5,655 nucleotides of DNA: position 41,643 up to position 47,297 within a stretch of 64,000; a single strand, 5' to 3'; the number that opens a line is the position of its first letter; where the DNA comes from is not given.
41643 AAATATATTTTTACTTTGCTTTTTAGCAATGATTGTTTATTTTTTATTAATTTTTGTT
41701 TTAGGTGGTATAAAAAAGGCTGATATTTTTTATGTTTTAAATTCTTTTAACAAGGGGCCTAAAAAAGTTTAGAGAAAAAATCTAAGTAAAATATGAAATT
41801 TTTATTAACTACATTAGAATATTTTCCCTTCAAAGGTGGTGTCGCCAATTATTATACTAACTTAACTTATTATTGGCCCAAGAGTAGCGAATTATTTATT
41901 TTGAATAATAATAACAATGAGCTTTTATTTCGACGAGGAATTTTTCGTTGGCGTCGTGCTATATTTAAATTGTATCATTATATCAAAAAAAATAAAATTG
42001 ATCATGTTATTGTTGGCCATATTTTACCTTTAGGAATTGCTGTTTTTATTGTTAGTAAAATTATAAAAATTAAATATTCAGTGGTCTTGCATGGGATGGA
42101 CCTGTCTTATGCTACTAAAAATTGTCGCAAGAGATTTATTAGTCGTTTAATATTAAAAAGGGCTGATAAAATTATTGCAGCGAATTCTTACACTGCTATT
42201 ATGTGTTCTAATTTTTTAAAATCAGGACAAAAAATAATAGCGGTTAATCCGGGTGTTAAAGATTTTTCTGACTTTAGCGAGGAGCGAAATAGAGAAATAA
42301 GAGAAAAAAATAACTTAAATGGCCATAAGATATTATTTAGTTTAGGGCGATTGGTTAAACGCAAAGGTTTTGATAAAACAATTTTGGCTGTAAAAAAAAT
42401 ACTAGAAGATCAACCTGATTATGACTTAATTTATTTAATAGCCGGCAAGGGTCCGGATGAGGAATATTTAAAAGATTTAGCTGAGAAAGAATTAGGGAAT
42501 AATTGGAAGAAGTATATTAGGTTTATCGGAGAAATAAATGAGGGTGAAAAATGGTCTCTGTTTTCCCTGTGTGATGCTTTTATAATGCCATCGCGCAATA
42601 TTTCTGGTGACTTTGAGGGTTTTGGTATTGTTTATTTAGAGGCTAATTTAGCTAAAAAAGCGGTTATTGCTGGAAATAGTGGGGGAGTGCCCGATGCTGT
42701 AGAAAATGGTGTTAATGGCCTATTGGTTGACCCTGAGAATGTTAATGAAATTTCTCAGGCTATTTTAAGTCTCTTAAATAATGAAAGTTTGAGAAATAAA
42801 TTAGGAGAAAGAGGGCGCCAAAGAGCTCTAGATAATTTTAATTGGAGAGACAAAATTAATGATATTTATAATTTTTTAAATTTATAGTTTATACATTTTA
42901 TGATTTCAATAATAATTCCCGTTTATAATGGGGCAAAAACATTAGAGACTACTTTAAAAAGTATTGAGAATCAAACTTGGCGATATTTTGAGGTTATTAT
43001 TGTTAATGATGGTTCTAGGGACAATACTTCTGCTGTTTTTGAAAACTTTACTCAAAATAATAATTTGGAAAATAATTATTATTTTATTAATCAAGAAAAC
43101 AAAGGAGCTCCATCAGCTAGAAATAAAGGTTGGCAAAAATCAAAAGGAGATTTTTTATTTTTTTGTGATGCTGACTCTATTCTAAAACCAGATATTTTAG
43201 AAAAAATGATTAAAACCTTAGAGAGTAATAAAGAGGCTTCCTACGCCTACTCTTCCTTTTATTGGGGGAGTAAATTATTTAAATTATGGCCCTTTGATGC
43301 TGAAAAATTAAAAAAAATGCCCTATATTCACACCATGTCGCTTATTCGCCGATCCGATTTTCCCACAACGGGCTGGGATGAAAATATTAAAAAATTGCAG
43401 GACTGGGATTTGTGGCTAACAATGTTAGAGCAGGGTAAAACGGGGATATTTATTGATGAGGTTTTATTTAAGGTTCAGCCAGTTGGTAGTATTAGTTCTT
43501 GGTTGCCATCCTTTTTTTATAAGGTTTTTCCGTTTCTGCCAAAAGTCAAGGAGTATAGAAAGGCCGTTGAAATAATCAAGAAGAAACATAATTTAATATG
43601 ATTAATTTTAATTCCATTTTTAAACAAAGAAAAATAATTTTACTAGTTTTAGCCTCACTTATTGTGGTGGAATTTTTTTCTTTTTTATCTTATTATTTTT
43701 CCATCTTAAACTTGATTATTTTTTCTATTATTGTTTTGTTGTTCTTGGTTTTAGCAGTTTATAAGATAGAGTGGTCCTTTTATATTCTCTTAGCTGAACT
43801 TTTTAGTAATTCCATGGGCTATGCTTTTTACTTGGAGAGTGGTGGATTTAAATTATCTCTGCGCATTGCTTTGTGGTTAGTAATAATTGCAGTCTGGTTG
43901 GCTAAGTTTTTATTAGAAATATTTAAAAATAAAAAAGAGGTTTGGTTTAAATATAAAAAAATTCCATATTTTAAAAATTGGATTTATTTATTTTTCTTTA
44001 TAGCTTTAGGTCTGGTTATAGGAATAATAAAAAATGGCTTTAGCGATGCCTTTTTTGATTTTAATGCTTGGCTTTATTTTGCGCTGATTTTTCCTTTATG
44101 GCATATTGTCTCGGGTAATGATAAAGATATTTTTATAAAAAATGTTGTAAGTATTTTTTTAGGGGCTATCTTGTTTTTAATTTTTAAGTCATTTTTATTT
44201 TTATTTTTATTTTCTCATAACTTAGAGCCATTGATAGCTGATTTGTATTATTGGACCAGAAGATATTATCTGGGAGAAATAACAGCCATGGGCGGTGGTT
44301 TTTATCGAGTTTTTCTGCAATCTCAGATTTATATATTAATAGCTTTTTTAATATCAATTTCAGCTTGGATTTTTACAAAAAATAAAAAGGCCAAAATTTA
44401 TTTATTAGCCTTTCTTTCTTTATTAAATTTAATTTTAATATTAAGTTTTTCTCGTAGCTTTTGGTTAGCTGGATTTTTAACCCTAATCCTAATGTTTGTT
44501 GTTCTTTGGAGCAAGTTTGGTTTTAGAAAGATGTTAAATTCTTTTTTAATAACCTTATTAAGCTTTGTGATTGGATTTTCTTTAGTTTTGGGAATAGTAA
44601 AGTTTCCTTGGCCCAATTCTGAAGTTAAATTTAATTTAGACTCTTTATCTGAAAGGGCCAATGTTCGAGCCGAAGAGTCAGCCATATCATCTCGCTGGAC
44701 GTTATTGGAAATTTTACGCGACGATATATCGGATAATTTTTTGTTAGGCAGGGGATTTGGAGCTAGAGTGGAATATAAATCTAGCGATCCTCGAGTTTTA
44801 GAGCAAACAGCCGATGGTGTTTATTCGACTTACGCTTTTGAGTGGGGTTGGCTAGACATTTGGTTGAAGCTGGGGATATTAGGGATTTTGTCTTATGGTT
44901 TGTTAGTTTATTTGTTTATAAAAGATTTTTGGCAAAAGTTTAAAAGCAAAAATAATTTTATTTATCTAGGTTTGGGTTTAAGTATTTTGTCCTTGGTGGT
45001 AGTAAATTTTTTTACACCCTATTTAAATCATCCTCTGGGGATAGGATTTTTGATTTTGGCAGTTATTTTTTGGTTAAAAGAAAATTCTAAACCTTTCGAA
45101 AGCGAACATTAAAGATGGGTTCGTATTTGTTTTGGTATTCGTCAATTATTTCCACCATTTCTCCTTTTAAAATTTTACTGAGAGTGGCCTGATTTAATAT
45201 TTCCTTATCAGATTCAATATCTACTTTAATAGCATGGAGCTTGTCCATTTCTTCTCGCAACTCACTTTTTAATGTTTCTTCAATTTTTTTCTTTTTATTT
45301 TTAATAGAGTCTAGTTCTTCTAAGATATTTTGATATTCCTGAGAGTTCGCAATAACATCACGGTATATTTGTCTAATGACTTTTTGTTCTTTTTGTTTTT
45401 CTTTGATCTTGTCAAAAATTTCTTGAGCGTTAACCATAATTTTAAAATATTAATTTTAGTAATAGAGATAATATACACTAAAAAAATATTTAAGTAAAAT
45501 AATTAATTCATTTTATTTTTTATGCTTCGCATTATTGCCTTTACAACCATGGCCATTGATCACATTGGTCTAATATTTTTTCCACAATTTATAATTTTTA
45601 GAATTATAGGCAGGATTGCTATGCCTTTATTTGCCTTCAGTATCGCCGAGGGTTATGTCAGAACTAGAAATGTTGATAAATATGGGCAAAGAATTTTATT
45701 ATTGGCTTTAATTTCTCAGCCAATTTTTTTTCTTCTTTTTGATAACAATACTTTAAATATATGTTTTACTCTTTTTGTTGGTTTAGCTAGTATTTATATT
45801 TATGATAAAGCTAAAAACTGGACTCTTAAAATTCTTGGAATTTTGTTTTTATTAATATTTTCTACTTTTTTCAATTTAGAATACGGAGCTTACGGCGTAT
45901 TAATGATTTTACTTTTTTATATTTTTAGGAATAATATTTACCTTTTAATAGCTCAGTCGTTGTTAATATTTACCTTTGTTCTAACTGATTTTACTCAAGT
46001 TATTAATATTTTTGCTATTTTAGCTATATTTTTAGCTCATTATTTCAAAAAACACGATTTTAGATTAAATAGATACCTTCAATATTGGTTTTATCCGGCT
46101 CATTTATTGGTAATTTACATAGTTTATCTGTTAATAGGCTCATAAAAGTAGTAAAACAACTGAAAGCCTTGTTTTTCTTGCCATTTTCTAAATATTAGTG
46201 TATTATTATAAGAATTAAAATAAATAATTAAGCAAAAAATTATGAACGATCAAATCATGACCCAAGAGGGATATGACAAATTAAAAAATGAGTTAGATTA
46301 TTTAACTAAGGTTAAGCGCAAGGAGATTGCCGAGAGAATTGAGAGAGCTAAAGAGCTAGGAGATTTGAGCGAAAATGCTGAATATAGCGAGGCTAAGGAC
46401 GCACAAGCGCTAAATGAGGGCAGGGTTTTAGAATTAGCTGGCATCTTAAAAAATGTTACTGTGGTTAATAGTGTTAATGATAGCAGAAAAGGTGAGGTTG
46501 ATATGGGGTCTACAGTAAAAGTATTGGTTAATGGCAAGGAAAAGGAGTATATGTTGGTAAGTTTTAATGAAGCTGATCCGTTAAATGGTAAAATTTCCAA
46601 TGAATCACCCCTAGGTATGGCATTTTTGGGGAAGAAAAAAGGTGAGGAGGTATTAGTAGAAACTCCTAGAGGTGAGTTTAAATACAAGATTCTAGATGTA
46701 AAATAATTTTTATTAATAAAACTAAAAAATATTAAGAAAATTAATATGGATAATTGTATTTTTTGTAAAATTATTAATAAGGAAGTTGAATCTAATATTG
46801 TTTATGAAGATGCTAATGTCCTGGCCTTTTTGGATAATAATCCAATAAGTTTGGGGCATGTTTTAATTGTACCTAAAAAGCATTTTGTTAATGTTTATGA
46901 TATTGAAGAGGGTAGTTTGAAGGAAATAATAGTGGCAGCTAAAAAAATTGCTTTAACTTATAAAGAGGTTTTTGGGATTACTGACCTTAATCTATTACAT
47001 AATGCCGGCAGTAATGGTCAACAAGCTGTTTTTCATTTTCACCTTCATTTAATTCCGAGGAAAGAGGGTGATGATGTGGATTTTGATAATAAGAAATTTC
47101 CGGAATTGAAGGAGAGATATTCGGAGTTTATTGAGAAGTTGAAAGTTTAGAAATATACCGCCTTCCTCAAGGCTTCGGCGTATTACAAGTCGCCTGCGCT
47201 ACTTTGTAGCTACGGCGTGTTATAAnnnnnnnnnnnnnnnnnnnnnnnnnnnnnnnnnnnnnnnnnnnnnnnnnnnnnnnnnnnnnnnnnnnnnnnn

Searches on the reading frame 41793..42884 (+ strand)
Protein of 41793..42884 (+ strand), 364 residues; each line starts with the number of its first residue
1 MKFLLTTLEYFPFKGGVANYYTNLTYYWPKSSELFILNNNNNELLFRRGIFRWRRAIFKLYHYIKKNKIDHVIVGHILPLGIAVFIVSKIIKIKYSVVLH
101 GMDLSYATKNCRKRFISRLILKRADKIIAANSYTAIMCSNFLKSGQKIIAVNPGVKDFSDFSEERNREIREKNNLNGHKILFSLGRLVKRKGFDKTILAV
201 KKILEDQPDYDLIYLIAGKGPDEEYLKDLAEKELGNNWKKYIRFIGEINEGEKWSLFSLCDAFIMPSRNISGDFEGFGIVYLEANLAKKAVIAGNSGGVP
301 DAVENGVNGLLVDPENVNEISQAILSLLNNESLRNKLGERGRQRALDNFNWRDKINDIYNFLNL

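Call 53: search_protein_families(library=pfam, proteins=[window:41793-42884:+], max_evalue=0.001)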
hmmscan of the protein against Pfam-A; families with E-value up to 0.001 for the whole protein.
window:41793-42884:+ (364 aa): 5 families
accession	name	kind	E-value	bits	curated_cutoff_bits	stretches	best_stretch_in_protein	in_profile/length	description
PF00534.26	Glycos_transf_1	-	4.8e-42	143.8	26.4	1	167-344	3-172/172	Glycosyl transferases group 1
PF13692.12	Glyco_trans_1_4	-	1.9e-27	96.7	27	1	179-330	2-142/142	Glycosyl transferases group 1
PF13439.12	Glyco_transf_4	-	2.6e-07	31.3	28.5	1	46-155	50-166/170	Glycosyltransferase Family 4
PF13524.12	Glyco_trans_1_2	-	1.1e-05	25.9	25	1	234-358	20-142/144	Glycosyl transferase-like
PF13477.12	Glyco_trans_4_2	-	0.00043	20.9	23.4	0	52-131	59-139/139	Glycosyl transferase 4-like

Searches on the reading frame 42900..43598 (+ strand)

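Call 53: search_protein_families(library=pfam, proteins=[window:42900-43598:+], max_evalue=0.001)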
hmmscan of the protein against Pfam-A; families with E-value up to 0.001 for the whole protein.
window:42900-43598:+ (233 aa): 3 families
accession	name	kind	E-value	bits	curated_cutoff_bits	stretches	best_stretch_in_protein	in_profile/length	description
PF00535.33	Glycos_transf_2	-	1.7e-33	116.4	23.3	1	3-135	1-131/168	Glycosyl transferase family 2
PF10111.15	Glyco_tranf_2_2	-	5.9e-21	75.6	27.3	1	3-121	1-125/276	Glycosyltransferase like family 2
PF13641.12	Glyco_tranf_2_3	-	1.8e-09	38.4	27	1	2-110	3-114/230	Glycosyltransferase like family 2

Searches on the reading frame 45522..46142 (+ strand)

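Call 53: search_protein_families(library=pfam, proteins=[window:45522-46142:+], max_evalue=0.001)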
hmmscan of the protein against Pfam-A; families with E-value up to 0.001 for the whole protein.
window:45522-46142:+ (207 aa): 1 family
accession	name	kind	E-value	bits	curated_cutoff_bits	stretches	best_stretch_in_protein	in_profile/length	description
PF05857.17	TraX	-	2.6e-37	129.3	25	1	2-201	5-216/217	TraX protein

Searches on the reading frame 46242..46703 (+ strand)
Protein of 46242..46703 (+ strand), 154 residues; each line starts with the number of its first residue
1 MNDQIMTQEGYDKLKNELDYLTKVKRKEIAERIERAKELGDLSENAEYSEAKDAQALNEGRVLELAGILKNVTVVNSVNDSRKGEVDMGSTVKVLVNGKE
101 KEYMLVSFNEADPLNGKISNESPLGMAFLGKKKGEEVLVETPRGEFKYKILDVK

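Call 53: search_protein_families(library=pfam, proteins=[window:46242-46703:+], max_evalue=0.001)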
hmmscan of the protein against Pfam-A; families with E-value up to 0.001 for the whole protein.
window:46242-46703:+ (154 aa): 2 families
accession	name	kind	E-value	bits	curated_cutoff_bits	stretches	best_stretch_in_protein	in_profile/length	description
PF03449.20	GreA_GreB_N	-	2.6e-26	92.1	24.5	1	5-74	2-71/71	Transcription elongation factor, N-terminal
PF01272.25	GreA_GreB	-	1.8e-23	82.8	26.9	1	83-154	3-76/77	Transcription elongation factor, GreA/GreB, C-term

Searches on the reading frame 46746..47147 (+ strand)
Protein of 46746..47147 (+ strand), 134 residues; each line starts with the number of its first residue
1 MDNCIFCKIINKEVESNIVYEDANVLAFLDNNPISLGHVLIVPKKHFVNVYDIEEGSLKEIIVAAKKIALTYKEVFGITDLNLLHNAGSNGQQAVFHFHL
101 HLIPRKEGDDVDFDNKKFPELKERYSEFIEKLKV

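Call 53: search_protein_families(library=pfam, proteins=[window:46746-47147:+], max_evalue=0.001)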
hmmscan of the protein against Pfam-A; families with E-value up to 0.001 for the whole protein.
window:46746-47147:+ (134 aa): 3 families
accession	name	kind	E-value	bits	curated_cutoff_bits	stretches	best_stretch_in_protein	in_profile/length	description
PF01230.28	HIT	-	1.5e-24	86.9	21.5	1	12-107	2-97/98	HIT domain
PF11969.13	DcpS_C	-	8.4e-16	58.9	24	1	3-104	1-101/114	Scavenger mRNA decapping enzyme C-term binding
PF04677.20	CwfJ_C_1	-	5.5e-05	23.5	21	1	2-104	12-108/122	Protein similar to CwfJ C-terminus 1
